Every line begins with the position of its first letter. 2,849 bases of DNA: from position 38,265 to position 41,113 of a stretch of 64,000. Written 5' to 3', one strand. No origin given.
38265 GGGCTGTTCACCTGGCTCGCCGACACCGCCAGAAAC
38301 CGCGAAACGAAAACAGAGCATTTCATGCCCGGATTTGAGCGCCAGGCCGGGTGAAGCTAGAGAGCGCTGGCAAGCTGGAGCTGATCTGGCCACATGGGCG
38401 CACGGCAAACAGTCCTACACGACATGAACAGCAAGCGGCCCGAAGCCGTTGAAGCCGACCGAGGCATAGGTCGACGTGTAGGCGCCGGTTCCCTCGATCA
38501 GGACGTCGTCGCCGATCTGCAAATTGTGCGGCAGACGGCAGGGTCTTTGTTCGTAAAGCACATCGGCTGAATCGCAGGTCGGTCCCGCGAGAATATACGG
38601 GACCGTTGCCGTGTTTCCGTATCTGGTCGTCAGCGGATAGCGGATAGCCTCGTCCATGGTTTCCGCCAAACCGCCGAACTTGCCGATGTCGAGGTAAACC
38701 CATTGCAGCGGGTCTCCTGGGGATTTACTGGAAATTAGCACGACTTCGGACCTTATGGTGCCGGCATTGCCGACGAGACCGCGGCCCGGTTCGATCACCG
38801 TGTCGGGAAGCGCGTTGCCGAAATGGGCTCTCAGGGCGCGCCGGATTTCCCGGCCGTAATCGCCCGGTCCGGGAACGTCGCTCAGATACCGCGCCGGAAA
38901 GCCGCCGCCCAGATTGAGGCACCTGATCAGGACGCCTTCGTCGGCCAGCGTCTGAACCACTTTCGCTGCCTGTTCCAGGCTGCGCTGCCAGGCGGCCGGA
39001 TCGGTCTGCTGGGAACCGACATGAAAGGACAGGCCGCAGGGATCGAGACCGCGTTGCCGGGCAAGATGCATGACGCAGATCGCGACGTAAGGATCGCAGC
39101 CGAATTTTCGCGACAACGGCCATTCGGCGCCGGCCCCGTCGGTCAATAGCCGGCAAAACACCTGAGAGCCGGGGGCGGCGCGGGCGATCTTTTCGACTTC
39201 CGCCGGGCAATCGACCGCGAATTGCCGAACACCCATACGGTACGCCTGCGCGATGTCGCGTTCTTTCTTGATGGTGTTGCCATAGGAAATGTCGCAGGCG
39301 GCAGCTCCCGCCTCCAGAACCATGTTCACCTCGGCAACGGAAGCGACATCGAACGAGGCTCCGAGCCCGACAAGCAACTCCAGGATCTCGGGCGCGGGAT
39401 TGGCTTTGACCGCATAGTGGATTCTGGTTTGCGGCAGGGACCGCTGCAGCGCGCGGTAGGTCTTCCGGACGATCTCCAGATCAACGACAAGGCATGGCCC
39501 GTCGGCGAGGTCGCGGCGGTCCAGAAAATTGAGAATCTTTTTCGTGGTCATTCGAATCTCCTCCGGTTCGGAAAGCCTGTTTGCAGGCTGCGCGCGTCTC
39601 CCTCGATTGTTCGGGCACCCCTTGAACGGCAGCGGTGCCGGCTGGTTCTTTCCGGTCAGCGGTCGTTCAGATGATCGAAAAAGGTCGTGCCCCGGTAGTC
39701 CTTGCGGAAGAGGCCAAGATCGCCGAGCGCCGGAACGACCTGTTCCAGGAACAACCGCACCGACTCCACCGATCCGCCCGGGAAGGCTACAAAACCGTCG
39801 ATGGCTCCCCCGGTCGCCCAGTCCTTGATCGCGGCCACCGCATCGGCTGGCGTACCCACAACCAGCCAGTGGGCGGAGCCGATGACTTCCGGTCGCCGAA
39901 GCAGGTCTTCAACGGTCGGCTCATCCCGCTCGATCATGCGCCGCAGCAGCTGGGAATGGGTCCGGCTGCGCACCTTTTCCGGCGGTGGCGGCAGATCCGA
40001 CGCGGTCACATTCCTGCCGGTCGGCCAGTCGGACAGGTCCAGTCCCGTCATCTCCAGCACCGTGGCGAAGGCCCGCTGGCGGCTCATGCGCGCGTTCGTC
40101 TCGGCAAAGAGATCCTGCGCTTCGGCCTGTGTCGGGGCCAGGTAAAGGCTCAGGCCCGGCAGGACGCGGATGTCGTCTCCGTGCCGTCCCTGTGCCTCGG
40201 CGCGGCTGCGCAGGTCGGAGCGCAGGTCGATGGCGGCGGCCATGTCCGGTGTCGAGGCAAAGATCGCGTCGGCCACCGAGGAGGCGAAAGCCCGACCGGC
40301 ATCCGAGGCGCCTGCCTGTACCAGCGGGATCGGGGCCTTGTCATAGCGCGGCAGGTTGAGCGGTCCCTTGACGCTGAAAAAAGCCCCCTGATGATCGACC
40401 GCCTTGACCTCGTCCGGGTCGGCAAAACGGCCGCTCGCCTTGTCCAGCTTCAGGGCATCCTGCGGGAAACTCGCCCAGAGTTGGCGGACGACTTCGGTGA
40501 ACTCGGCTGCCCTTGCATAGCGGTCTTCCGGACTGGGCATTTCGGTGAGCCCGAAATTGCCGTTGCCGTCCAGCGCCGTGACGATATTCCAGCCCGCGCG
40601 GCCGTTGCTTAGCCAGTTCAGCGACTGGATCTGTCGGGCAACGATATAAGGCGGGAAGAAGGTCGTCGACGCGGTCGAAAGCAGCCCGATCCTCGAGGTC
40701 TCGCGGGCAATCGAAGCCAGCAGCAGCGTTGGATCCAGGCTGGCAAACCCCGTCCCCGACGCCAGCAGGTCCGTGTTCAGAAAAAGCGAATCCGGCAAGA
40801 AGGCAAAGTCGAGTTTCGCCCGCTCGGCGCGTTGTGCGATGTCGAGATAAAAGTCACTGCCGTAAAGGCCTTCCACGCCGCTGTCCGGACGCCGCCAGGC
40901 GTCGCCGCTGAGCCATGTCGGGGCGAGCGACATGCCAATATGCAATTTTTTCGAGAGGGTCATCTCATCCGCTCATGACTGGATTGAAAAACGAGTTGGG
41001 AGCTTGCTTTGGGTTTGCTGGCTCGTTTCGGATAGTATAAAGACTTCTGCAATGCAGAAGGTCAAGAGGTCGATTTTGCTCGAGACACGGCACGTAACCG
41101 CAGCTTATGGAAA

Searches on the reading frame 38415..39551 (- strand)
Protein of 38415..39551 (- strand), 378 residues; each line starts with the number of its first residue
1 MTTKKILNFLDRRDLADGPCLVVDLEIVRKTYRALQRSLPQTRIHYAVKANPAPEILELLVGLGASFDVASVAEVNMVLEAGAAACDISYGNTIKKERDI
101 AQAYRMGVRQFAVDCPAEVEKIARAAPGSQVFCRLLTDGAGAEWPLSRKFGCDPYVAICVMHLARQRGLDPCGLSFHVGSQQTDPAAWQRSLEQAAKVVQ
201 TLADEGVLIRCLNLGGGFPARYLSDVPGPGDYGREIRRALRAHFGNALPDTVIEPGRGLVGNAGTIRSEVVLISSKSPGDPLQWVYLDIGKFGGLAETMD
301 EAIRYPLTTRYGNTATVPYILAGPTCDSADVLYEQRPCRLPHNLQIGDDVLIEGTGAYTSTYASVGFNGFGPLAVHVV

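Call 3: search_protein_families(library=pfam, proteins=[window:38415-39551:-], max_evalue=0.01)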
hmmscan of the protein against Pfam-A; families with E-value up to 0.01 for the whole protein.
window:38415-39551:- (378 aa): 3 families
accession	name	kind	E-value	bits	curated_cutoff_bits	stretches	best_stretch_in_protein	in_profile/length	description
PF02784.22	Orn_Arg_deC_N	-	5.8e-51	173.7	23.4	1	28-260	4-246/247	Pyridoxal-dependent decarboxylase, pyridoxal binding domain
PF00278.28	Orn_DAP_Arg_deC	-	2.7e-13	50.4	23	1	138-356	5-95/95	Pyridoxal-dependent decarboxylase, C-terminal sheet domain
PF01168.26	Ala_racemase_N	-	9e-07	29.2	24.1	1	23-214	1-193/220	Alanine racemase, N-terminal domain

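Call 4: search_protein_families(library=ncbifam, proteins=[window:38415-39551:-], max_evalue=0.01)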
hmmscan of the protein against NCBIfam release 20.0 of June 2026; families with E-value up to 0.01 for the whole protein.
window:38415-39551:- (378 aa): 7 families
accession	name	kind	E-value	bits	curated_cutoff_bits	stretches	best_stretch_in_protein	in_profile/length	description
TIGR01048.1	lysA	equivalog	3.4e-46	157.6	297.9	1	18-364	25-382/417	diaminopimelate decarboxylase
TIGR03099.1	dCO2ase_PEP1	hypoth_equivalog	7.3e-28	97.7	478.45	1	16-369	23-389/398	pyridoxal-dependent decarboxylase, exosortase A system-associated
NF006515.0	PRK08961.1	equivalog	2.2e-26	92.1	802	1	16-364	501-846/861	bifunctional aspartate kinase/diaminopimelate decarboxylase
NF052544.1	OrLyDeCDokD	equivalog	7.7e-12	44.5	700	1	38-360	65-420/461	ornithine/lysine decarboxylase DokD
NF003763.0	PRK05354.1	equivalog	2.2e-05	23.2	369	1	132-222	202-297/636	biosynthetic arginine decarboxylase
NF041039.1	FslC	exception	0.00011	21.1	500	0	314-359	344-386/418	rhizoferrin biosystnesis N-citrylornithine decarboxylase FslC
TIGR01273.1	speA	equivalog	0.00058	18.5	624.1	1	148-222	213-289/624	arginine decarboxylase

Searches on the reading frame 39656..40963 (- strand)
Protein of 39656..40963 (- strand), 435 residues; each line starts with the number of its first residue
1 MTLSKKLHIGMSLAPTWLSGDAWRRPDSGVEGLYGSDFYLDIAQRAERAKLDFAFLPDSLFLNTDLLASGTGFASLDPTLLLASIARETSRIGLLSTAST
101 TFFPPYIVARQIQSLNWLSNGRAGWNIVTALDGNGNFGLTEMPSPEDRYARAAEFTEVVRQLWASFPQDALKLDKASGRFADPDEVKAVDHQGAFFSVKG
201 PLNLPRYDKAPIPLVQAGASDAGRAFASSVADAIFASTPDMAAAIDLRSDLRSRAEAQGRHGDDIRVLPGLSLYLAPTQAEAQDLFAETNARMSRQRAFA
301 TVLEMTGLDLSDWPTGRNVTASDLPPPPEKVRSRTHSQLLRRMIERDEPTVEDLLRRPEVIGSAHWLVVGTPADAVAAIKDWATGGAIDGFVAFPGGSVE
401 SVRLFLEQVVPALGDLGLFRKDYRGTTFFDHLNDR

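Call 3: search_protein_families(library=pfam, proteins=[window:39656-40963:-], max_evalue=0.01)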
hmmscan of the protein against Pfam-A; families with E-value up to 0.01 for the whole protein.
window:39656-40963:- (435 aa): 1 family
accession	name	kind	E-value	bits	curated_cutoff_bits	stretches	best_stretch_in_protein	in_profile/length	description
PF00296.26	Bac_luciferase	-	9.9e-43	147.1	27.9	1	39-386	25-311/314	Luciferase-like monooxygenase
